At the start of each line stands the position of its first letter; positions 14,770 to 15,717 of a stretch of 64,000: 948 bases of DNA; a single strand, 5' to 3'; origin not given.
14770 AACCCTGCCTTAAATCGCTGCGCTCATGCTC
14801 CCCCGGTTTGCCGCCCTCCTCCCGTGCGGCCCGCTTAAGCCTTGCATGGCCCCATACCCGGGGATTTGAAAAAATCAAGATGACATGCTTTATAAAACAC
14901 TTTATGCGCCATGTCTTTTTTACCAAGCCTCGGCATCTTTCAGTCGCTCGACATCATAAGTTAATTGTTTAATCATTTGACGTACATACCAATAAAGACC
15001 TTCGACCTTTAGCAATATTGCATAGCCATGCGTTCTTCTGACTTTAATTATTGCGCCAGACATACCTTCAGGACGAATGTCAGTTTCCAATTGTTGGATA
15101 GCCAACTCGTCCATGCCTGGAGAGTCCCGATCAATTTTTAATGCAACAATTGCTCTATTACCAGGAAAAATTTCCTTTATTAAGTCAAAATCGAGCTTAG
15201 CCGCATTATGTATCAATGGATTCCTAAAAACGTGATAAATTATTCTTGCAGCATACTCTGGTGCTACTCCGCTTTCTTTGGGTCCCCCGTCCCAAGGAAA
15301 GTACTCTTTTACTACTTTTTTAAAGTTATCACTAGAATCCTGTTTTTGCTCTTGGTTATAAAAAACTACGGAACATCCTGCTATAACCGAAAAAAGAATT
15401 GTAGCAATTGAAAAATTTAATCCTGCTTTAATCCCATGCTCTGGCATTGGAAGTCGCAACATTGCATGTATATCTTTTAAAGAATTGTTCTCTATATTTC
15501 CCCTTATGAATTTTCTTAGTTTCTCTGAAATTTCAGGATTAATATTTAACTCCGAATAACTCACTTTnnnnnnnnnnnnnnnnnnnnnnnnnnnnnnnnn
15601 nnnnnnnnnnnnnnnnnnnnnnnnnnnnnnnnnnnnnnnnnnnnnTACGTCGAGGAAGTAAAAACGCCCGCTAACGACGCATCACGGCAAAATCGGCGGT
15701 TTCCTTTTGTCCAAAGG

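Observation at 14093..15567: Low-GC two-gene island of orphan ORFs embedded in the repeat mosaic between gdhA and ispG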

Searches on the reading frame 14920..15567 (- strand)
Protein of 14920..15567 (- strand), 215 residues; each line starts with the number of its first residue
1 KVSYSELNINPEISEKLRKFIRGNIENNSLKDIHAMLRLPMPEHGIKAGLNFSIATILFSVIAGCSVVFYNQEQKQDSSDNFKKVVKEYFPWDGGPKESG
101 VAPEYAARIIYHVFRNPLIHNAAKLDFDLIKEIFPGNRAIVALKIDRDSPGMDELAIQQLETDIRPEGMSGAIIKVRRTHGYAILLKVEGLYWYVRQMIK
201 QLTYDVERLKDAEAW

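Call 5: search_protein_families(library=pfam, proteins=[window:14920-15567:-], max_evalue=1)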
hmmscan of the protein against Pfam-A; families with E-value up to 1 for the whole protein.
window:14920-15567:- (215 aa): 0 families

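Call 6: search_protein_families(library=padloc, proteins=[window:14920-15567:-], max_evalue=1)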
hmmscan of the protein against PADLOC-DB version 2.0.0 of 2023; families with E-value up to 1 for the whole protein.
window:14920-15567:- (215 aa): 0 families

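Call 7: search_protein_families(library=ncbifam, proteins=[window:14920-15567:-], max_evalue=1)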
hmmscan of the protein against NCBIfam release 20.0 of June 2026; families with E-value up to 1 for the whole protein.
window:14920-15567:- (215 aa): 0 families

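Call 8: search_protein_families(library=phrogs, proteins=[window:14920-15567:-], max_evalue=1)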
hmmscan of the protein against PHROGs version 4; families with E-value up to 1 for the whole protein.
window:14920-15567:- (215 aa): 1 family
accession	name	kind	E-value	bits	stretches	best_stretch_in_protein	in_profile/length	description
phrog_14296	-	DNA, RNA and nucleotide metabolism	0.3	11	1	79-128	246-293/417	DNA primase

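Call 9: find_homologous_proteins(query=window:14920-15567:-, max_evalue=0.01)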
Query window:14920-15567:- (215 aa): 1 proteins with E <= 0.01 among 108 candidates.
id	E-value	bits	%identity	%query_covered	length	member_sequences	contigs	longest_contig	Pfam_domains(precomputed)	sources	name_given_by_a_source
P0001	1.4e-138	477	100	100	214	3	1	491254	-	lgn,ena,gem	-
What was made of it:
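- Tried and rejected: The word-indexed homologue search made ORF2 look like an ORFan (call 9).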

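Call 12: find_encoding_contigs(protein=P0001, flank=10000, max_places=5)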
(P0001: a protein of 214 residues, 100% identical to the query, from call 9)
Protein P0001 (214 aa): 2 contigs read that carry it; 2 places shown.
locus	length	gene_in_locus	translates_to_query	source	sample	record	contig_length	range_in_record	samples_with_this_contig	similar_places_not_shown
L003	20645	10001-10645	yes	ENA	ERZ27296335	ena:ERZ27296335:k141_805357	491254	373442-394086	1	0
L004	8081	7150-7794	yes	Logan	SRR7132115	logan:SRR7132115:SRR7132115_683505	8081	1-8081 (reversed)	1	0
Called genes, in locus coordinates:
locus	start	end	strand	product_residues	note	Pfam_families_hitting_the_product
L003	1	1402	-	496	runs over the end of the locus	PF00171:Aldedh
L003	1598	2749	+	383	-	PF14559:TPR_19 (faint)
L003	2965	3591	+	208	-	-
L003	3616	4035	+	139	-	PF01894:YjbQ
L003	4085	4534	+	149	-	PF02580:Tyr_Deacylase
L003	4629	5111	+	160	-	-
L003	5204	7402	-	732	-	PF07690:MFS_1 (faint), PF01564:Spermine_synth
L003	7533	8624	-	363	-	PF01590:GAF, PF13185:GAF_2, PF13492:GAF_3, PF00990:GGDEF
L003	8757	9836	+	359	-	PF04551:GcpE, PF26540:GcpE_C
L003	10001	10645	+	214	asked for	-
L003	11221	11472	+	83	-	-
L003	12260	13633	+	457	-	PF02812:ELFV_dehydrog_N, PF00208:ELFV_dehydrog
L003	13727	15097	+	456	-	PF00919:UPF0004, PF04055:Radical_SAM, PF01938:TRAM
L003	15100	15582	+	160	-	PF02577:BFN_dom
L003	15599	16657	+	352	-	-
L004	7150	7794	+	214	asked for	-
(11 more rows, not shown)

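Call 23: search_protein_representatives(protein=window:14920-15567:-)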
Query: 215 residues. Proteins with E-value up to 0.001 (for the whole library): 425; up to 1e-10: 157; up to 1e-30: 1. The best 150 are listed.
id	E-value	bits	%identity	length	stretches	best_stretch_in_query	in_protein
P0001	4.5e-139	477.3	100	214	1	3-215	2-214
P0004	9.6e-30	120.1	37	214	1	3-212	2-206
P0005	1.6e-29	119.5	39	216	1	4-214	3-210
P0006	2.7e-27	112.1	36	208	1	17-210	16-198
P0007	3.7e-27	111.7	37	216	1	3-213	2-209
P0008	6.1e-27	111.0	38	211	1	3-214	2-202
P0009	1.0e-25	107.0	36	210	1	2-214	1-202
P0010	1.0e-25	107.0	36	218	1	4-212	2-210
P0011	7.4e-25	104.2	37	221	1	11-212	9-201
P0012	1.4e-24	103.3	37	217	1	3-213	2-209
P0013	1.7e-24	103.0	42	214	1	6-213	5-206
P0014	2.7e-24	102.3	36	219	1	4-213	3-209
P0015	1.3e-23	100.1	39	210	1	24-213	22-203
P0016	1.4e-22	96.7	36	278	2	3-123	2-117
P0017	1.9e-22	96.3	42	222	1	4-214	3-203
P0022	3.3e-21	92.2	38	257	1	4-207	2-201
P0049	1.1e-17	80.8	35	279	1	2-204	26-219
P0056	2.6e-17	79.5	30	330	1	3-201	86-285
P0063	2.4e-16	76.4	29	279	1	3-210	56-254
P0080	3.0e-15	72.8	32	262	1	2-213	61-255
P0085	5.1e-15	72.0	33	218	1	17-213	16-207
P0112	2.2e-13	66.7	30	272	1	9-148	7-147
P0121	4.0e-13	65.8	30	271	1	4-214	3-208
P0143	1.4e-11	60.8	35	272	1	19-122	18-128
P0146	1.6e-11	60.6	30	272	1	21-200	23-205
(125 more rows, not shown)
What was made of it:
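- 14920..15564 (-): ORF2, 214 aa, GTG start. Member of an unnamed ~210-aa family with an invariant RNPxxH motif; predicted HEPN-like RNase. 425 clusters at E<=1e-3 (call 23).
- Checked: 'Orphan ORFs' is wrong for ORF2, which has 425 family clusters at E<=1e-3 (call 23).
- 425 family clusters (call 23).
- Tried and rejected: The exhaustive HMMER scan overturned that (call 23).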

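Call 25: predict_structure(protein=window:14920-15567:-)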
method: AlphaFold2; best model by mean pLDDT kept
length: 215 residues; sequences in the alignment: 1
mean_pLDDT: 36.6   pTM: 0.25
mean pLDDT of the five models: 36.6, 34.2, 33.9, 33.9, 31.4
residues with pLDDT >= 90: 0; 70-90: 0; 50-70: 0; < 50: 215
segments of 3 or more residues with pLDDT < 50: 1-215
pLDDT, mean of each block of 10 residues (from residue 1): 28 45 44 39 26 38 35 36 42 33 31 27 40 43 42 46 43 40 36 31 29 25
secondary structure, 60 per line:
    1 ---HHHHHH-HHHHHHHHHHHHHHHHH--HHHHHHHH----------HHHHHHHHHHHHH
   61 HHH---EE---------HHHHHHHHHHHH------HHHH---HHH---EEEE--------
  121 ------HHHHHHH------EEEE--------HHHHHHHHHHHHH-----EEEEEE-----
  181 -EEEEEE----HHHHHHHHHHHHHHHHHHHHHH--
elements in order: H4-9 H11-27 H30-37 H48-63 H78-89 H96-99 E109-112 H127-133 E140-143 H152-164 E170-175 E182-187 H192-213
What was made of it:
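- Tried and rejected: Single-sequence AF2 of ORF2 was useless at pLDDT 37 (call 25).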

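Call 27: search_solved_structures(query=A2, max_evalue=10, show_alignments=2)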
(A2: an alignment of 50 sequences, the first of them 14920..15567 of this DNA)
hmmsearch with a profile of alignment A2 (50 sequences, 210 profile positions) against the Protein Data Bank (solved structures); distinct sequences matched with E-value up to 10: 0.
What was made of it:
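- On HEPN superfamily: No PDB profile hit (call 27).
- No PDB sequence-profile hit (call 27).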

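Call 28: find_homologous_proteins(query=A2, max_evalue=0.001)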
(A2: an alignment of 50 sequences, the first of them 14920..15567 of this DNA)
Query A2 (50 sequences) (215 aa, profile of the alignment): 9 proteins with E <= 0.001 among 3855 candidates.
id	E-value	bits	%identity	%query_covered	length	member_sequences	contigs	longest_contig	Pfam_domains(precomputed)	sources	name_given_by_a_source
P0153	6.7e-72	259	35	100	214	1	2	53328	-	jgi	-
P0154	2.5e-69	251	34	100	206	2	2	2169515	-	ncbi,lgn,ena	-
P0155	3.4e-64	234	35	89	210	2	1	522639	-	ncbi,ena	-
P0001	6.0e-56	207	100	100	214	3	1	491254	-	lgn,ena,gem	-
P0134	1.1e-54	203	25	100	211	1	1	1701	-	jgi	jgi:hypothetical protein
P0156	2.2e-53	199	25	97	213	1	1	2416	-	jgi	-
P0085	7.3e-45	171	28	92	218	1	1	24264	-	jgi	jgi:hypothetical protein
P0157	1.7e-44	170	29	94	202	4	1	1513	-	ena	-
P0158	5.4e-44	168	44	56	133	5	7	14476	-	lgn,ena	-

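Call 30: find_encoding_contigs(protein=P0154, flank=8000, max_places=3)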
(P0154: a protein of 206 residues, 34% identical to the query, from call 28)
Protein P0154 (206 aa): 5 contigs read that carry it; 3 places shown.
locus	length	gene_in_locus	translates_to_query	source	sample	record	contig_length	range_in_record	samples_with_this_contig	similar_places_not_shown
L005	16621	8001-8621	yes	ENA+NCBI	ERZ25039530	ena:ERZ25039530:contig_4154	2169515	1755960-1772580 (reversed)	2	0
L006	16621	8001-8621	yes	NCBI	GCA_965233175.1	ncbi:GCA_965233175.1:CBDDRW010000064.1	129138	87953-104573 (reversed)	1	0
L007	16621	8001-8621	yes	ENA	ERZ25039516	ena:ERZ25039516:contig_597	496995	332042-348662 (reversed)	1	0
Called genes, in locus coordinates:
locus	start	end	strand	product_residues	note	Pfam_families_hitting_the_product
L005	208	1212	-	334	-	-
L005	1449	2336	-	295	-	PF13474:SnoaL_3, PF14534:DUF4440 (weak)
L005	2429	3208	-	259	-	PF00481:PP2C (weak), PF13672:PP2C_2, PF07228:SpoIIE (weak)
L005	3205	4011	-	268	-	PF13482:RNase_H_2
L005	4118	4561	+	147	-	PF04126:Cyclophil_like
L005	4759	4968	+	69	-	PF04368:DUF507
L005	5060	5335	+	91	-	PF04368:DUF507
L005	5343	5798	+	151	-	PF13174:TPR_6 (faint), PF07719:TPR_2 (faint), PF13428:TPR_14 (faint), PF13432:TPR_16 (weak), PF13181:TPR_8 (faint), PF14559:TPR_19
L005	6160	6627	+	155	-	PF00578:AhpC-TSA, PF08534:Redoxin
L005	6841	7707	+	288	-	-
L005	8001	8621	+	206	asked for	-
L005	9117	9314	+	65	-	PF15919:HicB_lk_antitox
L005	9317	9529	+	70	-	PF07927:HicA_toxin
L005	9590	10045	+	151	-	PF00847:AP2 (faint)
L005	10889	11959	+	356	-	-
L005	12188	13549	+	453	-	PF18073:Zn_ribbon_LapB, PF13481:AAA_25, PF03796:DnaB_C (weak), PF06745:ATPase, PF23442:DUF7125 (faint), PF07088:GvpD_P-loop (faint), PF13541:ChlI (weak), PF05362:Lon_C (faint)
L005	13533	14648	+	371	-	-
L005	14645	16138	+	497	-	PF00814:TsaD, PF00583:Acetyltransf_1, PF13673:Acetyltransf_10, PF13508:Acetyltransf_7, PF08445:FR47 (weak)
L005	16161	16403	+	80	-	PF04325:DUF465 (weak)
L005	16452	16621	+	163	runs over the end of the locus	PF00902:TatC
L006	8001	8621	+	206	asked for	-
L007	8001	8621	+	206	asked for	-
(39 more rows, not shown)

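Call 31: find_encoding_contigs(protein=P0155, flank=8000, max_places=3)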
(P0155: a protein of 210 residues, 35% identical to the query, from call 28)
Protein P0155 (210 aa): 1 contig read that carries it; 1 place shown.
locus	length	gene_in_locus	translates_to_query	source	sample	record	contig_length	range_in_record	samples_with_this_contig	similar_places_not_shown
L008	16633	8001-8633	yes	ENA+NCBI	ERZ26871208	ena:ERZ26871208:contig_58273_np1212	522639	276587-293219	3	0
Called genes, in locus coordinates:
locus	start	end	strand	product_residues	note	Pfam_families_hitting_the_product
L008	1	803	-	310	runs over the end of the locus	PF00753:Lactamase_B, PF23023:Anti-Pycsar_Apyc1 (faint)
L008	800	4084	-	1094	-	PF17757:UvrB_inter, PF21132:MFD_D3, PF02559:CarD_TRCF_RID, PF00270:DEAD, PF04851:ResIII, PF00271:Helicase_C, PF03461:TRCF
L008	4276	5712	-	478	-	PF00483:NTP_transferase, PF12804:NTP_transf_3 (weak), PF22640:ManC_GMP_beta-helix, PF01050:MannoseP_isomer, PF07883:Cupin_2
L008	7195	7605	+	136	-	-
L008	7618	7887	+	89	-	-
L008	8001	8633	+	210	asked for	-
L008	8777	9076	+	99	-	-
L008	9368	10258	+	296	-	PF04392:ABC_sub_bind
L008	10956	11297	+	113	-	PF03795:YCII (weak)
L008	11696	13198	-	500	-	PF01731:Arylesterase (faint), PF10282:Lactonase (faint), PF08450:SGL (faint), PF00404:Dockerin_1 (weak)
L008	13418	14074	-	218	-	PF07589:PEP_exosort_dom (weak)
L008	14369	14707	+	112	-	PF12840:HTH_20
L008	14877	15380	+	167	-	PF00903:Glyoxalase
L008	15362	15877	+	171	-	PF01451:LMWPc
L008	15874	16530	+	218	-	PF00230:MIP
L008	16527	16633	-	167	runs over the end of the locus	PF11218:DUF3011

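Call 32: predict_structure(alignment_id=A2)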
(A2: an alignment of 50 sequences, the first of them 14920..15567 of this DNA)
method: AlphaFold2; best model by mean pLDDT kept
length: 215 residues; sequences in the alignment: 50
mean_pLDDT: 90.7   pTM: 0.90
mean pLDDT of the five models: 90.7, 89.7, 89.5, 89.4, 88.8
residues with pLDDT >= 90: 155; 70-90: 47; 50-70: 13; < 50: 0
segments of 3 or more residues with pLDDT < 50: none
pLDDT, mean of each block of 10 residues (from residue 1): 90 97 98 98 96 97 95 85 96 72 92 84 78 75 90 96 94 86 92 98 96 93
secondary structure, 60 per line:
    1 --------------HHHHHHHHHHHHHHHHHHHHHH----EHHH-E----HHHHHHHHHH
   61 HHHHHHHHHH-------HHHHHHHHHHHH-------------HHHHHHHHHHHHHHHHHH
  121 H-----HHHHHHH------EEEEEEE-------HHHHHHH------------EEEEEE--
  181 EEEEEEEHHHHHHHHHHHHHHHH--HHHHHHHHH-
elements in order: H15-36 H51-70 H78-89 H103-121 H127-133 E140-146 H154-160 E173-178 E181-187 H188-203 H206-214
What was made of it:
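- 14920..15564 (-): AF2 model has pLDDT 90.7 and pTM 0.90, with the motif at the end of helix 103-121 (call 32).
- Checked: The 'TM helix' is modelled as buried helix 2 of a bundle at pLDDT above 95 (call 32).
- AF2 pLDDT is 90.7, with the motif at the end of helix 103-121 and an extra helix at 78-89 (call 32).
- Tried and rejected: The alignment-based model was good (call 32).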

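Call 33: find_encoding_contigs(protein=P0153, flank=8000, max_places=3)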
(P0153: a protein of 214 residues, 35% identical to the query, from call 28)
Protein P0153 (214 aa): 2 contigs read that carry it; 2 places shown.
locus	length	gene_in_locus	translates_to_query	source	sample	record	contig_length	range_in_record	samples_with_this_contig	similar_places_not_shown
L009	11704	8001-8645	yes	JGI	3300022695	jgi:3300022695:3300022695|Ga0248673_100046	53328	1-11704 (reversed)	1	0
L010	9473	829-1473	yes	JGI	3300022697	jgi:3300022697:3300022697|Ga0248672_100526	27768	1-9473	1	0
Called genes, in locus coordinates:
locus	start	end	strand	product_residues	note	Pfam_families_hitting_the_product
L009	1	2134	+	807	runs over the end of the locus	PF00403:HMA, PF19803:DUF6286 (faint), PF00403:HMA, PF00122:E1-E2_ATPase, PF00702:Hydrolase, PF08282:Hydrolase_3 (faint)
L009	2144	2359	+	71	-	PF00403:HMA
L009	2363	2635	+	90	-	PF02583:Trns_repr_metal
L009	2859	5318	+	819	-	PF00521:DNA_topoisoIV, PF03989:DNA_gyraseA_C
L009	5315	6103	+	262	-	PF14938:SNAP, PF00515:TPR_1 (faint), PF07719:TPR_2 (faint), PF13174:TPR_6 (faint), PF13176:TPR_7 (faint), PF13181:TPR_8 (faint), PF13432:TPR_16 (weak), PF12895:ANAPC3 (weak), +5 more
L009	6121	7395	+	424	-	PF02403:Seryl_tRNA_N, PF00587:tRNA-synt_2b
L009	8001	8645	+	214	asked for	-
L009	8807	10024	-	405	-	PF00872:Transposase_mut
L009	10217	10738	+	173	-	-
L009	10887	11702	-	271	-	?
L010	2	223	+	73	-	?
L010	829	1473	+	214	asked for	-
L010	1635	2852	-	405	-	PF00872:Transposase_mut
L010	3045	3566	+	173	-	-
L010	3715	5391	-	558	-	PF00034:Cytochrom_C (weak), PF13442:Cytochrome_CBB3 (weak), PF00034:Cytochrom_C, PF13442:Cytochrome_CBB3, PF09459:EB_dh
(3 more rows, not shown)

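Call 34: find_encoding_contigs(protein=P0085, flank=8000, max_places=3)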
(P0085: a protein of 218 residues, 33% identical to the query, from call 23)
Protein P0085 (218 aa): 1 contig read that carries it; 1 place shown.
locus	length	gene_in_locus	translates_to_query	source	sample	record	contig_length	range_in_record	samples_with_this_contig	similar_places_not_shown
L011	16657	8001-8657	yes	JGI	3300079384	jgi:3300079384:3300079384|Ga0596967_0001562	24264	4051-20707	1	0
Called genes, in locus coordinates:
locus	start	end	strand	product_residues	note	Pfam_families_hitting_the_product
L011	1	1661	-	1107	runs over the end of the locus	PF18731:HEPN_Swt1, PF04465:DUF499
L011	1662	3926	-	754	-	-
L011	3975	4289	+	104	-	-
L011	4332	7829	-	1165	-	PF00176:SNF2-rel_dom, PF04851:ResIII, PF00270:DEAD (weak), PF00271:Helicase_C, PF13020:NOV_C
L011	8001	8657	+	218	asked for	-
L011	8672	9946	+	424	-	-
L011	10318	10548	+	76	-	-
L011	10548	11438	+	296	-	-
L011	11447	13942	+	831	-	PF13482:RNase_H_2, PF13086:AAA_11 (faint), PF13245:AAA_19 (weak), PF13604:AAA_30, PF01443:Viral_helicase1 (faint), PF13087:AAA_12, PF13538:UvrD_C_2 (weak)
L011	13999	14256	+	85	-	-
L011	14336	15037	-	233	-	PF08843:AbiEii (weak)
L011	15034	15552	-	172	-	-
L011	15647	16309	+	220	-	-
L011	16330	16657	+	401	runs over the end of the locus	PF04326:SLFN_AlbA_2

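Call 45: search_protein_families(library=pfam, alignment_id=A2, max_evalue=10)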
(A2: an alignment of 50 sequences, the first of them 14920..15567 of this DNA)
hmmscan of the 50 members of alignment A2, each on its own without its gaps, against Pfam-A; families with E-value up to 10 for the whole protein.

A. member 1, window:14920-15567:- (215 aa): 0 families

B. families by the number of members that match (of 50 scanned): 7 families
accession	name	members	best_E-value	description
PF21162.3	ETFQO_UQ-bd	1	0.021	ETF-QO, ubiquinone-binding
PF22308.1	DUF6969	1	0.038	Domain of unknown function (DUF6969)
PF14472.11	DUF4429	1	0.041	Domain of unknown function (DUF4429)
PF11342.13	DUF3144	1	0.097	Protein of unknown function (DUF3144)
PF04807.17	Gemini_AC4_5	1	0.19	Geminivirus AC4/5 conserved region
PF01175.24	Urocanase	1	0.19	Urocanase Rossmann-like domain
PF17289.8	Terminase_6C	1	0.29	Terminase RNaseH-like domain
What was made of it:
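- On HEPN superfamily: No Pfam hit at E<=10 for 50 members (call 45).
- No HMM match to any Pfam HEPN family for any of 50 members (call 45).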

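Call 46: fold_search(model_id=the predicted structure, library=pdb)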
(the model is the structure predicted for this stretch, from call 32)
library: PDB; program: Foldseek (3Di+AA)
matches with E <= 10: 333; with E <= 0.001: 0
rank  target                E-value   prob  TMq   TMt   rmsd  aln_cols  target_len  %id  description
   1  9ybm                  6.0e-01  0.09  0.23  0.04  20.0       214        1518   10  2.62A cryo-EM structure of RNA-directed RNA polymerase L of Crimean-Congo hemorrhagic fever virus (Apo state) (released 2026-03-04)
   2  9n0p_D                8.5e-01  0.03  0.14  0.06  19.8       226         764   12  Cryo EM structure of the Open tetramer of Rv2531c from Mycobacterium Tuberculosis. (released 2025-11-26)
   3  8k4o_C                1.6e+00  0.10  0.13  0.12  10.3        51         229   12  Cryo-EM structure of Kaposi's Sarcoma-Associated Herpesvirus-G Protein-Coupled Receptor (KSHV-GPCR)in complex with CXC (released 2024-07-24)
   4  5e3c_A                1.7e+00  0.02  0.13  0.05  22.4       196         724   12  Structure of human DPP3 in complex with hemorphin like opioid peptide IVYPW (released 2016-04-13)
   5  8yy8_A                1.9e+00  0.09  0.15  0.14   8.7        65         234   17  Fzd7 -Gs complex (released 2024-04-24)
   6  5iw7_C                1.9e+00  0.09  0.12  0.05   9.8        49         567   14  Crystal structure of yeast Tsr1, a pre-40S ribosome synthesis factor (released 2016-06-15)
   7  5iw7_B                1.9e+00  0.09  0.12  0.05   9.8        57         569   18  Crystal structure of yeast Tsr1, a pre-40S ribosome synthesis factor (released 2016-06-15)
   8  7vh0_B                2.0e+00  0.06  0.12  0.12   7.8        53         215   13  MT2-remalteon-Gi complex (released 2022-03-02)
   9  7ok7_C                2.1e+00  0.08  0.13  0.15   9.9        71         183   11  Crystal structure of the UNC119B ARL3 complex (released 2021-06-09)
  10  8jsr_A                2.2e+00  0.08  0.13  0.12  10.4        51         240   10  Cryo-EM structure of the anamorelin-bound ghrelin receptor and Gq complex (released 2025-01-22)
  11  5c1t_B                2.2e+00  0.06  0.16  0.13  10.1        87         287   13  Crystal structure of the GTP-bound wild type EhRabX3 from Entamoeba histolytica (released 2016-04-27)
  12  7y9u_A                2.2e+00  0.03  0.17  0.12  18.1       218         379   10  Structure of the auxin exporter PIN1 in Arabidopsis thaliana in the NPA-bound state (released 2022-09-07)
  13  9epq_A                2.3e+00  0.08  0.13  0.12   9.8        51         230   14  Cryo-EM Structure of Jumping Spider Rhodopsin-1 bound to a Giq heterotrimer (released 2024-10-23)
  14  5ggi_A                2.3e+00  0.06  0.13  0.08  11.4        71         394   11  Crystal structure of human protein O-mannose beta-1,2-N-acetylglucosaminyltransferase in complex with Mn, UDP and Mann (released 2016-08-10)
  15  9ast_A                2.4e+00  0.06  0.12  0.12   9.0        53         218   13  Cryo-EM structure of XCR1 signaling complex (released 2024-12-11)
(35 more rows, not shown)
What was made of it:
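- On HEPN superfamily: Foldseek against PDB finds nothing (call 46).
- Tried and rejected: Foldseek against PDB gave nothing (call 46).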

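Call 51: search_protein_families(library=pfam, proteins=[P0056, P0063, P0080, P0049, P0016, P0022, P0112, P0121, P0143, P0146], max_evalue=0.1)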
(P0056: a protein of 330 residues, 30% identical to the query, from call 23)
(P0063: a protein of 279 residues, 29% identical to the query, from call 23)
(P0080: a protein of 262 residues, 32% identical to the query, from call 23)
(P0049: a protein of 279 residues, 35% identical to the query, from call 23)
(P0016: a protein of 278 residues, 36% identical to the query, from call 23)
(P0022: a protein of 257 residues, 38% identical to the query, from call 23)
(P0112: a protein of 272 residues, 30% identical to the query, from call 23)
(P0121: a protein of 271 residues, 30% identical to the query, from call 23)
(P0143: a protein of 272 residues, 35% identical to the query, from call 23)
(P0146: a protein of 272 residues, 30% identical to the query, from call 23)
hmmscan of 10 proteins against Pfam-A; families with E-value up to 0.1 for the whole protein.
P0056 (330 aa): 0 families

P0063 (279 aa): 0 families

P0080 (262 aa): 0 families

P0049 (279 aa): 1 family
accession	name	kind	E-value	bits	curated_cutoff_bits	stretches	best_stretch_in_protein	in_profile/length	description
PF22394.2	AfAlkA-like_TBP-like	-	0.052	13.6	26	0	99-143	42-82/84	AfAlkA-like, TATA-box binding protein-like domain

P0016 (278 aa): 0 families

P0022 (257 aa): 1 family
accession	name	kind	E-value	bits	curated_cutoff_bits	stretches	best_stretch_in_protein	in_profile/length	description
PF24201.1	DUF7426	-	0.068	13.9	27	0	117-214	10-97/137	Domain of unknown function (DUF7426)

P0112 (272 aa): 0 families

P0121 (271 aa): 0 families

P0143 (272 aa): 0 families

P0146 (272 aa): 0 families
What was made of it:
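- Tried and rejected: Pfam on 50 ORF2-family members and on 10 longer members gave no domain or fusion clue (calls 45, 51).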
